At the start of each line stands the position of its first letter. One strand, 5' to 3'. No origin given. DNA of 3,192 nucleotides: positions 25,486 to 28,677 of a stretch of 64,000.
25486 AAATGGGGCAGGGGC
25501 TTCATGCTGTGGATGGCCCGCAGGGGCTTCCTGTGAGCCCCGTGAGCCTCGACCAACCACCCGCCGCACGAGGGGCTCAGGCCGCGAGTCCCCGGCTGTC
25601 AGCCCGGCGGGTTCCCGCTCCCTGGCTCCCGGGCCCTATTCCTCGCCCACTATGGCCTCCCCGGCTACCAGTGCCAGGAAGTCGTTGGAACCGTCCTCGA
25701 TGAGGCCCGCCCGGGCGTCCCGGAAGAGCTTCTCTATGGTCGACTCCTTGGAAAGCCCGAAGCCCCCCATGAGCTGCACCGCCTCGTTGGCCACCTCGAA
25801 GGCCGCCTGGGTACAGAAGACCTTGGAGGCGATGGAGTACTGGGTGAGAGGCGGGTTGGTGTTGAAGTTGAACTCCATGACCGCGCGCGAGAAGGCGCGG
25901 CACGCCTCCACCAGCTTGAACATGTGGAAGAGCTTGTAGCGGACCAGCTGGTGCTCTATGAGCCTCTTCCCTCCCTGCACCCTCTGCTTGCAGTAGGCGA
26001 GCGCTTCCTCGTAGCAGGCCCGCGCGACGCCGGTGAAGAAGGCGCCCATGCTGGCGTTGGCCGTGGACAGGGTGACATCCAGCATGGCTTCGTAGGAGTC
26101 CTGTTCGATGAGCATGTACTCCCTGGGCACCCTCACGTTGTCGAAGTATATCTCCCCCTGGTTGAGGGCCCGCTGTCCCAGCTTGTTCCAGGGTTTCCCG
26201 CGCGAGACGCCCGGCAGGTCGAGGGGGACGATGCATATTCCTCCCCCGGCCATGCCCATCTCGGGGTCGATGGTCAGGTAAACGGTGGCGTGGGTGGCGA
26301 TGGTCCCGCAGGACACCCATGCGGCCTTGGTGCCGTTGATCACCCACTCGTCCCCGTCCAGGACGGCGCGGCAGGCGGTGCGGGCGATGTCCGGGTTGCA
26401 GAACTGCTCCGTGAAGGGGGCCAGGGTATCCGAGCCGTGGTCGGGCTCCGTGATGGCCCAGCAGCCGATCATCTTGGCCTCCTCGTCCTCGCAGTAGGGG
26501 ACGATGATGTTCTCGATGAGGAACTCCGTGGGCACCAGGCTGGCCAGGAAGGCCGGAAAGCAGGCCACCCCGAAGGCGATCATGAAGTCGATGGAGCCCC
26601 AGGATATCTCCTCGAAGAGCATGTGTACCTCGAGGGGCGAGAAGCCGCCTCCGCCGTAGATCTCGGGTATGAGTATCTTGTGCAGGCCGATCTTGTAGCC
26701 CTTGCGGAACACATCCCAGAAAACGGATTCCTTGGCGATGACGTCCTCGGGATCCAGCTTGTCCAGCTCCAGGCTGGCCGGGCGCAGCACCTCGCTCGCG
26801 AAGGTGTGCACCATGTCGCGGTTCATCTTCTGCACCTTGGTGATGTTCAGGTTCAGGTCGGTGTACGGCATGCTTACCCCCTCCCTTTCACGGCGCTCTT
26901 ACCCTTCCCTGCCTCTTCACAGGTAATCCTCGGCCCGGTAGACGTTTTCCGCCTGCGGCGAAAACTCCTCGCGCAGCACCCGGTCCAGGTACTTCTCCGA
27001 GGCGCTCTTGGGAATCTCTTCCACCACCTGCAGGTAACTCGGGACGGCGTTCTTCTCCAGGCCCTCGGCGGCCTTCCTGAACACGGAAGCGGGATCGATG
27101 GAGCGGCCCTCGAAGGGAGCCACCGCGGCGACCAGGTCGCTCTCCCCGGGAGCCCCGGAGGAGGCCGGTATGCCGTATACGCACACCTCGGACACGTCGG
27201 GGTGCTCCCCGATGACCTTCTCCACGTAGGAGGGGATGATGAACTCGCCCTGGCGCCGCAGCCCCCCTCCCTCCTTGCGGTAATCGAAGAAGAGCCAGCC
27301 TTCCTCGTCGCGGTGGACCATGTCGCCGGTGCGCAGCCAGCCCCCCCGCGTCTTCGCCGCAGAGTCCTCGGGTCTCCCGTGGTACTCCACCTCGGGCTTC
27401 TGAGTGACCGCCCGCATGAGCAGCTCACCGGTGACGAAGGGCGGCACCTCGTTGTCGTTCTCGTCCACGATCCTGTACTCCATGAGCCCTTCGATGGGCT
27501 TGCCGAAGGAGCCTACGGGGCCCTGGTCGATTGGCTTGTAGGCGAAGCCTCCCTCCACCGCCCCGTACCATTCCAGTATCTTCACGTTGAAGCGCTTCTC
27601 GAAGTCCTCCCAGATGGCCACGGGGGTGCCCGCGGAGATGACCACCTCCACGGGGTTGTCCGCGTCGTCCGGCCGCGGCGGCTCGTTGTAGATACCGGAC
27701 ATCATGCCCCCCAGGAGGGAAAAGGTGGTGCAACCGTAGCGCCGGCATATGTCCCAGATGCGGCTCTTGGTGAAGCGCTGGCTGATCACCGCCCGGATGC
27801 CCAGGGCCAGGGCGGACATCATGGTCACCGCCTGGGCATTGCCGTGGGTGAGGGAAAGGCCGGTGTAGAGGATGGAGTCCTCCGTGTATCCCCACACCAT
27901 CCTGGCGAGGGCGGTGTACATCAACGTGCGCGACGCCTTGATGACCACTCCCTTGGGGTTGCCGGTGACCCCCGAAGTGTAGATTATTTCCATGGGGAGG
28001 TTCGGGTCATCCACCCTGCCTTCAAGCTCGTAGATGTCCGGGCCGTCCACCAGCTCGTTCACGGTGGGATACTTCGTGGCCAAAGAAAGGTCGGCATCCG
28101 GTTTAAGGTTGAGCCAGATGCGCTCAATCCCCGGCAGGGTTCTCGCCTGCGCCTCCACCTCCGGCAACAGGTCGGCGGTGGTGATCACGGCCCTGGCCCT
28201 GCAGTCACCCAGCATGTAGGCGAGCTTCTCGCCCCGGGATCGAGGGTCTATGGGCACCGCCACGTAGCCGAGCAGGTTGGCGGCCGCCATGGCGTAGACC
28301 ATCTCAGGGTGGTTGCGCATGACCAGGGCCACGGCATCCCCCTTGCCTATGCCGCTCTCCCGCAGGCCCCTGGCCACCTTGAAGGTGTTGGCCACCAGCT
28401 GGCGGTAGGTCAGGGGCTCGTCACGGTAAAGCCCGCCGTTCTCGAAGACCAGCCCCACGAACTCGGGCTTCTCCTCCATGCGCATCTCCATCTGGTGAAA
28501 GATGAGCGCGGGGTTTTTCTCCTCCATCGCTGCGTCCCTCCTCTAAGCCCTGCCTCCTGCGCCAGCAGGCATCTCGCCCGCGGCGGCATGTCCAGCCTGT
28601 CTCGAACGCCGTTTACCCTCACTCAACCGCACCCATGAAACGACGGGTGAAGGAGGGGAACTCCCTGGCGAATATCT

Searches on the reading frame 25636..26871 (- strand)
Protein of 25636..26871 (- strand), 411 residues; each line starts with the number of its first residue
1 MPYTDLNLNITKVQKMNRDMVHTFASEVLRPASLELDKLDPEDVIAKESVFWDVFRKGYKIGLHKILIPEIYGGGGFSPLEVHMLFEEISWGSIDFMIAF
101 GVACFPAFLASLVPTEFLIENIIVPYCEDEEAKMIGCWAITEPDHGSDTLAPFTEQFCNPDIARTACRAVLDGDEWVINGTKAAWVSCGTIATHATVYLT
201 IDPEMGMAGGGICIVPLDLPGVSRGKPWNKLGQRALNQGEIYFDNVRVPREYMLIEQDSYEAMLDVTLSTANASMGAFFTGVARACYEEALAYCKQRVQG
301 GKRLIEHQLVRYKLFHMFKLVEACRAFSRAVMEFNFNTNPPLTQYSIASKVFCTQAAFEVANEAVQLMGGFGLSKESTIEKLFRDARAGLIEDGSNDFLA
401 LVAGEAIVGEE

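Call 3: search_protein_families(library=pfam, proteins=[window:25636-26871:-], max_evalue=0.01)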
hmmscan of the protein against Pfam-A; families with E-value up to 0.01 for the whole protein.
window:25636-26871:- (411 aa): 5 families
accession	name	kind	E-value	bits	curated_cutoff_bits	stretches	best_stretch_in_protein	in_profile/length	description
PF00441.29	Acyl-CoA_dh_1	-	2.7e-28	99.4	22.4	1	273-406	16-148/150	Acyl-CoA dehydrogenase, C-terminal domain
PF02770.24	Acyl-CoA_dh_M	-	3.1e-17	63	33.3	1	137-246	1-97/97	Acyl-CoA dehydrogenase, middle domain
PF08028.16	Acyl-CoA_dh_2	-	5.5e-12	46.6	22.7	1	275-389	3-126/134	Acyl-CoA dehydrogenase, C-terminal domain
PF02771.21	Acyl-CoA_dh_N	-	1.6e-10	41.8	22.9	1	12-103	2-85/113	Acyl-CoA dehydrogenase, N-terminal domain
PF22924.1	ACOX_C_alpha1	-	1.4e-06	28.6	27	1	291-405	27-166/169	Acyl-CoA oxidase, C-alpha1 domain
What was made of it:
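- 25636..26871 (-): Acyl-CoA dehydrogenase-family flavoprotein, last gene of the local operon. All three ACAD Pfam domains (call 3).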

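Call 8: search_protein_families(library=ncbifam, proteins=[window:25636-26871:-], max_evalue=0.001)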
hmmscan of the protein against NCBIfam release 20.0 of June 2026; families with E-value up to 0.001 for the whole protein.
window:25636-26871:- (411 aa): 20 families
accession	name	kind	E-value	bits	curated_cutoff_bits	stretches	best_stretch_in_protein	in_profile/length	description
NF042972.1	AcrlCoAredClosAcrC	equivalog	1.4e-47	162.2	640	1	7-407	2-376/378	acryloyl-CoA reductase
NF043006.1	CyhCrbnylCoADH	equivalog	2.6e-39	135.3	650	1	15-408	9-376/380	cyclohexane-1-carbonyl-CoA dehydrogenase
NF045552.1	GlutCoADH_Des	equivalog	1.8e-38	132.8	470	1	7-398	2-370/387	glutaryl-CoA dehydrogenase Acd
NF053553.1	prodigi_MBC_PigA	equivalog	1.5e-32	113.2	500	1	7-397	2-369/381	prodigiosin MBC biosynthesis dehydrogenase PigA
NF045652.1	ProlPCPDhRedW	equivalog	4.1e-32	111.4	650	1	18-397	8-363/376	L-prolyl-[peptidyl-carrier protein] dehydrogenase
NF042439.1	SulpropCoADesulf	equivalog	3e-31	108.5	600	1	163-407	122-370/379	3-sulfinopropanoyl-CoA desulfinase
NF008997.0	PRK12341.1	equivalog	3.9e-31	108.4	537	1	137-408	121-377/382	acyl-CoA dehydrogenase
NF058590.1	AcCoDHFadEBacil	equivalog_domain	1.2e-29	103.3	600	1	10-403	21-406/586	acyl-CoA dehydrogenase FadE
TIGR03207.1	cyc_hxne_CoA_dh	equivalog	5.4e-29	101.1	575.35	1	22-402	13-366/372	cyclohexanecarboxyl-CoA dehydrogenase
NF052270.1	Staph_DH_FadE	equivalog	4.3e-27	94.8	600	1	133-410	137-396/400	acyl-CoA dehydrogenase FadE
NF002885.1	PRK03354.1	equivalog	5e-25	88.3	540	1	60-407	48-373/378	crotonobetainyl-CoA dehydrogenase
NF049984.1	Rv1679_FadE16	equivalog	1.4e-16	60.7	600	1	166-410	124-368/371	Rv1679 family acyl-CoA dehydrogenase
TIGR04022.1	sulfur_SfnB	equivalog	2e-14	53.3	430.9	1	165-393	131-366/391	SfnB family sulfur acquisition oxidoreductase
TIGR03203.1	pimD_small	equivalog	3.7e-13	49.3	652.7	1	155-393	126-360/378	pimeloyl-CoA dehydrogenase small subunit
NF050027.1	acylCoADhIpdE2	equivalog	8.9e-11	41.8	450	1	270-388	179-291/311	acyl-CoA dehydrogenase IpdE2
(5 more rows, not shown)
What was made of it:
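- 25636..26871 (-): Best NCBIfam model is AcrC acryloyl-CoA reductase, far below its cutoff (call 8).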

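Call 92: search_solved_structures(query=window:25636-26871:-, max_evalue=1e-30)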
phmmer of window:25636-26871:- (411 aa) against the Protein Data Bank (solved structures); distinct sequences matched with E-value up to 1e-30: 22.
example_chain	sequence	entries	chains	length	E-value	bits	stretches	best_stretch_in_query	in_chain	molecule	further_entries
1ukw_A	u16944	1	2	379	2.1e-45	158.8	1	8-406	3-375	acyl-CoA dehydrogenase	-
7p98_A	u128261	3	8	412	7e-39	137.4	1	9-408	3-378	Short-chain acyl-CoA dehydrogenase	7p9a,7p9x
7w0j_A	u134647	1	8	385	5.4e-37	131.1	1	154-403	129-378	Acyl-CoA dehydrogenase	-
8i4p_A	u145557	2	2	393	5.6e-37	131.1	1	154-403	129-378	Acyl-CoA dehydrogenase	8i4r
3pfd_A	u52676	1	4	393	1.6e-36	129.6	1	65-407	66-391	Acyl-CoA dehydrogenase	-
2jif_A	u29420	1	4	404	1.1e-35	126.9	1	12-398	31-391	SHORT/BRANCHED CHAIN SPECIFIC ACYL-COA DEHYDROGENASE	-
1jqi_A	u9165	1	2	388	4.3e-35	124.9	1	12-403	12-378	short chain acyl-CoA dehydrogenase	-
2dvl_A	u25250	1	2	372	5e-35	124.7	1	9-403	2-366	Acyl-CoA dehydrogenase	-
4m9a_A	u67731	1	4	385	1.7e-34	122.9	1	11-402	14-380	Acyl-CoA dehydrogenase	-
4n5f_A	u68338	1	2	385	3.8e-34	121.8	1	11-402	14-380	Putative acyl-CoA dehydrogenase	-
5lnx_A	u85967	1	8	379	4.4e-34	121.6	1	9-409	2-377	Acyl-CoA dehydrogenase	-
7y0a_A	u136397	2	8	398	5.6e-34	121.2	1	56-403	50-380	Short-chain specific acyl-CoA dehydrogenase, mitochondrial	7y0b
8sgs_A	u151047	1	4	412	6.2e-34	121.1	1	56-403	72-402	Short-chain specific acyl-CoA dehydrogenase, mitochondrial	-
4u83_A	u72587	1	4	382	1.4e-33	119.9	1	10-403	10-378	Acyl-CoA dehydrogenase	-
2vig_A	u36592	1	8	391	3.6e-33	118.6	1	56-403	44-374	SHORT-CHAIN SPECIFIC ACYL-COA DEHYDROGENASE,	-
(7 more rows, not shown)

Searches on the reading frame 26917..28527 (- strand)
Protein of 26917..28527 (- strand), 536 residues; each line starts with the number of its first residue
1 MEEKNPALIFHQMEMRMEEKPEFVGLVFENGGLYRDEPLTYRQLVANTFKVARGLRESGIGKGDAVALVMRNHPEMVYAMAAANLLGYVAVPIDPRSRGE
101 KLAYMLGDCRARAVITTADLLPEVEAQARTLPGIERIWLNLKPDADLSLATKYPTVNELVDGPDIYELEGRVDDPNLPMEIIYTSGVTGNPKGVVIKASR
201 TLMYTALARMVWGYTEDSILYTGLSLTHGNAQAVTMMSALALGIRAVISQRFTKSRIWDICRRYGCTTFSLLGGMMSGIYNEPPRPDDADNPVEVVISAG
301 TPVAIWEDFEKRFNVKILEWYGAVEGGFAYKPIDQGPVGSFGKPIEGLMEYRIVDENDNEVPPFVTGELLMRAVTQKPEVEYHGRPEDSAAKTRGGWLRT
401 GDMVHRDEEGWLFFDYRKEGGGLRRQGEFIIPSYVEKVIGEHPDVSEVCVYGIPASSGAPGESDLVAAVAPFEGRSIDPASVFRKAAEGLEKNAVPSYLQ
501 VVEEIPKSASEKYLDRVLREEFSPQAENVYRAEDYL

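Call 3: search_protein_families(library=pfam, proteins=[window:26917-28527:-], max_evalue=0.01)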
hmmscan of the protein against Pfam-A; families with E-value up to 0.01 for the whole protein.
window:26917-28527:- (536 aa): 2 families
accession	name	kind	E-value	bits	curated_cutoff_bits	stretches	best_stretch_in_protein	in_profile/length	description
PF00501.34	AMP-binding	-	3.3e-59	201.1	29.9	1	17-372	5-375/384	AMP-binding enzyme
PF13193.12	AMP-binding_C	-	3.2e-10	41.2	24.5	1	435-512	2-76/76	AMP-binding enzyme C-terminal domain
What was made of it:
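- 26917..28527 (-): Acyl-CoA synthetase (ACS1), directly downstream of B. Pfam AMP-binding (call 3).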

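Call 8: search_protein_families(library=ncbifam, proteins=[window:26917-28527:-], max_evalue=0.001)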
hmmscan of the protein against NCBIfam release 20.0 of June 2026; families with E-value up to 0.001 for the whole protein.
window:26917-28527:- (536 aa): 94 families (the best 25 are shown)
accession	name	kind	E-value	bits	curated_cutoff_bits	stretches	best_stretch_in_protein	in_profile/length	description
NF004808.0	PRK06155.1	equivalog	3.2e-83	279.8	722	1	36-521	44-521/542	ATP-dependent acyl-CoA ligase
NF004837.0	PRK06187.1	subfamily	6.3e-77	259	476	1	9-527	10-527/531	long-chain-fatty-acid--CoA ligase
NF006134.1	PRK08279.1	equivalog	6e-65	219.9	625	2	5-335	42-368/605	long-chain-acyl-CoA synthetase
NF005947.1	PRK08008.1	equivalog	1.6e-55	188.7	651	1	37-515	36-514/518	crotonobetaine/carnitine-CoA ligase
NF006182.0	PRK08316.1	subfamily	2.4e-52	178.1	663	1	34-525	32-520/523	fatty acyl-CoA synthetase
NF009071.0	PRK12406.1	subfamily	6.1e-52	176.7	701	1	42-527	16-507/510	acyl-CoA synthetase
NF005897.1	PRK07867.1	exception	6e-49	167.1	850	1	34-529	20-492/496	long-chain-fatty-acid--CoA ligase FadD17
NF038342.1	FACL_FadD6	exception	2.4e-46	158.3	975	2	34-330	61-344/584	long-chain-acyl-CoA synthetase FadD6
NF009927.1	PRK13388.1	exception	7.1e-46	156.8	800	1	34-521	21-501/523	fatty-acid--CoA ligase FadD1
NF052587.1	SterCoASynCasI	equivalog_domain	1.3e-45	156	900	1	51-531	43-517/550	steroid-22-oyl-CoA synthetase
NF006181.0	PRK08314.1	subfamily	3.6e-45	154.3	705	1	34-523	45-555/563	long-chain-fatty-acid--CoA ligase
NF005857.1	PRK07786.1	exception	2e-42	145.4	733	1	38-523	34-513/513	fatty-acid--CoA ligase FadD5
NF005714.0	PRK07529.1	subfamily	2.8e-42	144.9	632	1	5-520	28-574/640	acyl-CoA synthetase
NF002966.0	PRK03640.1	equivalog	2.7e-41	141.7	556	1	35-521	24-479/483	o-succinylbenzoate--CoA ligase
NF004114.0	PRK05605.1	equivalog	7.6e-41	140.1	766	2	181-523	226-570/575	long-chain-fatty-acid--CoA ligase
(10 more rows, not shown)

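Call 91: search_solved_structures(query=window:26917-28527:-, max_evalue=1e-30)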
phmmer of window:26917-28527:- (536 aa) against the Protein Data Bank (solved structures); distinct sequences matched with E-value up to 1e-30: 9.
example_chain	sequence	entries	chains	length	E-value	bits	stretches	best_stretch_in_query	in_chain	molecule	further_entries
9vzp_A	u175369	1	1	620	9.8e-40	139.8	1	33-524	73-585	Long-chain fatty acid transport protein 2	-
20zn_A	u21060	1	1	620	4.1e-39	137.8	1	33-524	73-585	Long-chain fatty acid transport protein 2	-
8r2q_A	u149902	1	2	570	3.8e-37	131.3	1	39-523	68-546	Probable fatty-acid-CoA ligase FadD5 (Fatty-acid-CoA synthetase) (Fatty-acid-CoA synthase)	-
6qjz_A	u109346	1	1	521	2.9e-33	118.5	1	48-523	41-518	oxalyl CoA-synthetase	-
5buq_A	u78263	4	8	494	5.7e-32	114.2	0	177-520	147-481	2-succinylbenzoate--CoA ligase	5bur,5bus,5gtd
3r44_A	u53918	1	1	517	7.9e-32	113.8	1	36-524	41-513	fatty acyl CoA synthetase FADD13 (FATTY-ACYL-CoA SYNTHETASE)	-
8r2r_A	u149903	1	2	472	1.4e-31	112.9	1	39-445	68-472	Probable fatty-acid-CoA ligase FadD5 (Fatty-acid-CoA synthetase) (Fatty-acid-CoA synthase)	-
5x8f_A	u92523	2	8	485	5.2e-31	111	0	177-520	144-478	2-succinylbenzoate--CoA ligase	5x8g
5ie0_A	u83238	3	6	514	5.8e-31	110.9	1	52-522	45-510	Oxalate--CoA ligase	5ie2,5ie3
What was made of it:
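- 26917..28527 (-): Closest solved homologs are FATP2/very-long-chain ACS (1e-39) and FadD5 (call 91).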
